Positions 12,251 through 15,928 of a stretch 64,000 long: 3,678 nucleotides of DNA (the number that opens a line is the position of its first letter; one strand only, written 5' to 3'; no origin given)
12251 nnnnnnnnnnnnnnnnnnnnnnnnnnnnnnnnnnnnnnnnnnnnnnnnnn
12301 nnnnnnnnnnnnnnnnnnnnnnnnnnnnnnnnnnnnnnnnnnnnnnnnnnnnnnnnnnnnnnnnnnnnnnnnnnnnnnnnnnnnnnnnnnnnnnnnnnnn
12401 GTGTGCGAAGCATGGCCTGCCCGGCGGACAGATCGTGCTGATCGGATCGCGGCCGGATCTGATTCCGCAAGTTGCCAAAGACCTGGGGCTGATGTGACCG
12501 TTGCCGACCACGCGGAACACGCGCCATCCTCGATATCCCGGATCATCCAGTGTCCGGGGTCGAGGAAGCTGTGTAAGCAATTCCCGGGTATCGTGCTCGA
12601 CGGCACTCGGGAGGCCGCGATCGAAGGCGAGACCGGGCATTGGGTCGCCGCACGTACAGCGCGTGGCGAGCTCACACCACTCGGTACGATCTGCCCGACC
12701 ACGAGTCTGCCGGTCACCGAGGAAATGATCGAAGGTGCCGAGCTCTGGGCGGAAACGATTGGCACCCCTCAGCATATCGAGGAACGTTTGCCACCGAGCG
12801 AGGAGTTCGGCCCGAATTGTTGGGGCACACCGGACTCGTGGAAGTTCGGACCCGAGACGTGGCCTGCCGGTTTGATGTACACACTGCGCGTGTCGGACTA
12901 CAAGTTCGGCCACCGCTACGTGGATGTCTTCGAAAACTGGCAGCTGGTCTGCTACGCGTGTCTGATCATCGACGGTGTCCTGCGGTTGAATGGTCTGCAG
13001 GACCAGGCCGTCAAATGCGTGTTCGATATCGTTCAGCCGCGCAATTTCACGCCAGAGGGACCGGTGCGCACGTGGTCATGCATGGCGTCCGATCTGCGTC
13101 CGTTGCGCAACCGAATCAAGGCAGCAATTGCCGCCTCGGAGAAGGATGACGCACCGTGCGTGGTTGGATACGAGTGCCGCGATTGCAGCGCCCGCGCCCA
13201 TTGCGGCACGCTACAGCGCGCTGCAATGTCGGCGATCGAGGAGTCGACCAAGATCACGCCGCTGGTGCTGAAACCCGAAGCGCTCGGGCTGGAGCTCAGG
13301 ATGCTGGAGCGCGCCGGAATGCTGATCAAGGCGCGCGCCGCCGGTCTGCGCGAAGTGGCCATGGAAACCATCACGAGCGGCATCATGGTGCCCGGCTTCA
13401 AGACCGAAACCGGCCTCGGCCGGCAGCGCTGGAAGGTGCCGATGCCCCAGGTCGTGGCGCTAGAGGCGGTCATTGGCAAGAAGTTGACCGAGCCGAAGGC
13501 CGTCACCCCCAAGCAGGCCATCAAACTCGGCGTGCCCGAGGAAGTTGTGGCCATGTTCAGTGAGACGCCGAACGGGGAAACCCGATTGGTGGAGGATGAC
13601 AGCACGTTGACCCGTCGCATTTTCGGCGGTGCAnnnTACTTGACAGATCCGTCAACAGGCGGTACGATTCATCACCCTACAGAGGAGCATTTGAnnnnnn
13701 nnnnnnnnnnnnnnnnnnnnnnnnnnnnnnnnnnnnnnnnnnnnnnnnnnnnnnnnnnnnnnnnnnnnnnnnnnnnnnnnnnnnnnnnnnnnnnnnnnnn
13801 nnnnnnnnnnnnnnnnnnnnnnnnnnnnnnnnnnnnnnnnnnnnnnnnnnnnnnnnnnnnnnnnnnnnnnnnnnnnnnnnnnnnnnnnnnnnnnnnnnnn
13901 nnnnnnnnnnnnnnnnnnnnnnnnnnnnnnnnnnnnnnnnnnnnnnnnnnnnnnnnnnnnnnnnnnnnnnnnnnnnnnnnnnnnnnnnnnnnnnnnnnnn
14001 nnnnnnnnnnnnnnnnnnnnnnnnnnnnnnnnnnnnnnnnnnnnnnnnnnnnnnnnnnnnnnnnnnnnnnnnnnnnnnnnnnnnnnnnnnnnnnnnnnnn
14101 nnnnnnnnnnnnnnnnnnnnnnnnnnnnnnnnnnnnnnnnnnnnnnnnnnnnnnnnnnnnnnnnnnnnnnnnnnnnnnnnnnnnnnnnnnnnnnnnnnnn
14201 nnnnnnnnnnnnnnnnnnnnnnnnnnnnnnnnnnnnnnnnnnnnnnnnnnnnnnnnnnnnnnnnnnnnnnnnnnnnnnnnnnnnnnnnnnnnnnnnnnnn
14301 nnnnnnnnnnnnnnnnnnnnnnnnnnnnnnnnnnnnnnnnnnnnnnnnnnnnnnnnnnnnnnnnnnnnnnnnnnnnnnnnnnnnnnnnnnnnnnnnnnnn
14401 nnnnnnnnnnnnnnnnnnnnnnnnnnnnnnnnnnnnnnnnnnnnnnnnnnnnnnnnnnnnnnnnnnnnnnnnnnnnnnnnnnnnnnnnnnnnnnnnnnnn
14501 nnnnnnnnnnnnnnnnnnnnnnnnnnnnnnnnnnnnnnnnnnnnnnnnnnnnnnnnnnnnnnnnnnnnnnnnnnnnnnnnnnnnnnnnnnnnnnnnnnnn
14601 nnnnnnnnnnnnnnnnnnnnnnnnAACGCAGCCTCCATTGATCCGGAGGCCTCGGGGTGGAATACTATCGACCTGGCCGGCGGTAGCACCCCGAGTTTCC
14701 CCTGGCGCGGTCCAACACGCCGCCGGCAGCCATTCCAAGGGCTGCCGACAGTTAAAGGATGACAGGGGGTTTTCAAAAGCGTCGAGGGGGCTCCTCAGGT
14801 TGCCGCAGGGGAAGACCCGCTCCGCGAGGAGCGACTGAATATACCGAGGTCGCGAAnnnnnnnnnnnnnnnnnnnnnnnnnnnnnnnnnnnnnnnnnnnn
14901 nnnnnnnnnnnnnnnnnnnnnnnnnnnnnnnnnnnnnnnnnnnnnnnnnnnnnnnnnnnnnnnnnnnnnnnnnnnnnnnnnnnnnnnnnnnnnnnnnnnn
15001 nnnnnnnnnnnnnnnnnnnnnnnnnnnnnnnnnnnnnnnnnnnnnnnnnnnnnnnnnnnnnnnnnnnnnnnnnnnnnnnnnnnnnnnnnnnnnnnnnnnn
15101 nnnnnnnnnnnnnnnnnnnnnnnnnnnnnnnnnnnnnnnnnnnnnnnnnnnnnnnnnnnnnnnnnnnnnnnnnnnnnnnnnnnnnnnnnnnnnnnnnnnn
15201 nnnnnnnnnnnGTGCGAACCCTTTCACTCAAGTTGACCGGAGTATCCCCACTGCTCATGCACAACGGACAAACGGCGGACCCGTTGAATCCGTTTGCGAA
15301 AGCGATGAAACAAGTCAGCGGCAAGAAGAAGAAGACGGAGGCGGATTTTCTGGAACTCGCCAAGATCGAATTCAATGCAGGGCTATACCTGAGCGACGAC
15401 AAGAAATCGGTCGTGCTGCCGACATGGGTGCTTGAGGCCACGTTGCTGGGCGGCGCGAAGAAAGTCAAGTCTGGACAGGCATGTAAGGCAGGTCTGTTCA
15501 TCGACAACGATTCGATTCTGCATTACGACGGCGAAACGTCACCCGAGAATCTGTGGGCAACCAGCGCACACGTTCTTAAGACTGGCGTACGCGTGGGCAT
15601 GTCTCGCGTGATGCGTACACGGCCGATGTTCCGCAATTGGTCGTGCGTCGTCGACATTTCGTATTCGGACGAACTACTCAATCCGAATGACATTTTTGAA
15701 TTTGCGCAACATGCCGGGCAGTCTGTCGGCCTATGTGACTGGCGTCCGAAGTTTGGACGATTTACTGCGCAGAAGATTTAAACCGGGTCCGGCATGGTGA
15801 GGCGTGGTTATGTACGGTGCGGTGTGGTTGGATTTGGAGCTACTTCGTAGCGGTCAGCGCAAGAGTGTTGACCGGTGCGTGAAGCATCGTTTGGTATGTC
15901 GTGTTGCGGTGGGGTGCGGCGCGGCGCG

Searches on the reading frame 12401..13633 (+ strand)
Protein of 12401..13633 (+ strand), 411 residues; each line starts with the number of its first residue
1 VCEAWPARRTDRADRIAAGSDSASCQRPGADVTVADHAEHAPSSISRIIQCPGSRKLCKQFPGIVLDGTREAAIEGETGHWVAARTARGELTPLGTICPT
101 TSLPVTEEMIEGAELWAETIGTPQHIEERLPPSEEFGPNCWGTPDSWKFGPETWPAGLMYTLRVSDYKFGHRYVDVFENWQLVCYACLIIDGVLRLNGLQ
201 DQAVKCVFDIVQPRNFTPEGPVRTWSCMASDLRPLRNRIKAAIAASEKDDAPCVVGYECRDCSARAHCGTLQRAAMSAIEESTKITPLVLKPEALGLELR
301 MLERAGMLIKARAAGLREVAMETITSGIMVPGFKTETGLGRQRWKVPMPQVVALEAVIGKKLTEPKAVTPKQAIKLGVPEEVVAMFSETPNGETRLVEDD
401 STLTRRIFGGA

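Call 25: search_protein_families(library=pfam, proteins=[window:12401-13633:+], max_evalue=0.01)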
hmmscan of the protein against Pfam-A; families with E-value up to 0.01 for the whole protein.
window:12401-13633:+ (411 aa): 2 families
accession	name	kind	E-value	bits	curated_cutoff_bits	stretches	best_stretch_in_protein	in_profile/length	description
PF10926.14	DUF2800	-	1.4e-22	80.8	21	1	37-398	1-362/368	Protein of unknown function (DUF2800)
PF12705.13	PDDEXK_1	-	0.0003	21.3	22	1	161-268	137-246/247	PD-(D/E)XK nuclease superfamily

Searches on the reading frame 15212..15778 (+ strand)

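Call 25: search_protein_families(library=pfam, proteins=[window:15212-15778:+], max_evalue=0.01)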
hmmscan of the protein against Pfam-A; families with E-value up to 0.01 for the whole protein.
window:15212-15778:+ (189 aa): 0 families

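Call 72: search_protein_families(library=phrogs, proteins=[window:15212-15778:+], max_evalue=0.001)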
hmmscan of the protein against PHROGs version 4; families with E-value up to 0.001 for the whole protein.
window:15212-15778:+ (189 aa): 1 family
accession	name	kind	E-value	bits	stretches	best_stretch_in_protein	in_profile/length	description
phrog_4652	-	unknown function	4.3e-54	184.2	1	1-187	3-190/194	-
